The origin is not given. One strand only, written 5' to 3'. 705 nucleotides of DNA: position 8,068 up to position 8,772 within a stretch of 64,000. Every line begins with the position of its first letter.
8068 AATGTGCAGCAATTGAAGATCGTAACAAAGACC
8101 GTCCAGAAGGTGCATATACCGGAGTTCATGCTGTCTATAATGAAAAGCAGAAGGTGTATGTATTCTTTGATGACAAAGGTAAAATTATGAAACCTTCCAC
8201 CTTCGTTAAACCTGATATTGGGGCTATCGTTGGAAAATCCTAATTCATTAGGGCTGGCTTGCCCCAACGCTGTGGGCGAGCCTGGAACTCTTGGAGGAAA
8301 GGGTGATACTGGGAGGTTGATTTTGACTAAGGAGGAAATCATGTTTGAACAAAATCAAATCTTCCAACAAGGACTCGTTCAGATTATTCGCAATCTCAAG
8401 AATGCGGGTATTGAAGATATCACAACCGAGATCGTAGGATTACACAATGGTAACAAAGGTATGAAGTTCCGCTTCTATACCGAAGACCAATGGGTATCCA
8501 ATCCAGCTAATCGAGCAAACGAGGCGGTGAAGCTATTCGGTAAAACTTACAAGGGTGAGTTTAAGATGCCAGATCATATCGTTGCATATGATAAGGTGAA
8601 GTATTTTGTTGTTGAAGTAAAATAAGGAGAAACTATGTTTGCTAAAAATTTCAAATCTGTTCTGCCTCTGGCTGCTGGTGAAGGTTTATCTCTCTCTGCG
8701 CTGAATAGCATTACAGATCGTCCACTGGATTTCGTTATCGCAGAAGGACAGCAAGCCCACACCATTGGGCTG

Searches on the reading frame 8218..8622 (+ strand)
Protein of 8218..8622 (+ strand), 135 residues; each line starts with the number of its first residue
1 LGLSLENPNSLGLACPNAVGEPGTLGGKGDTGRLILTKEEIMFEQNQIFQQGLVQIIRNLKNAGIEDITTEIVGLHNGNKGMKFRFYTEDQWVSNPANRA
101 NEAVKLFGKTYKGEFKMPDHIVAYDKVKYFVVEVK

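Call 38: search_protein_families(library=pfam, proteins=[window:8218-8622:+], max_evalue=0.001)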
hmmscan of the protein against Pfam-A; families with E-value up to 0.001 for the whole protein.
window:8218-8622:+ (135 aa): 0 families

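Call 41: search_protein_families(library=phrogs, proteins=[window:8218-8622:+], max_evalue=0.001)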
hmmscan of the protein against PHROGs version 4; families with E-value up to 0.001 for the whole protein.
window:8218-8622:+ (135 aa): 1 family
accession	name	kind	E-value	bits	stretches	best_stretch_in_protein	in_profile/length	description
phrog_22194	-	unknown function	8.6e-39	132.5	1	42-132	1-90/92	-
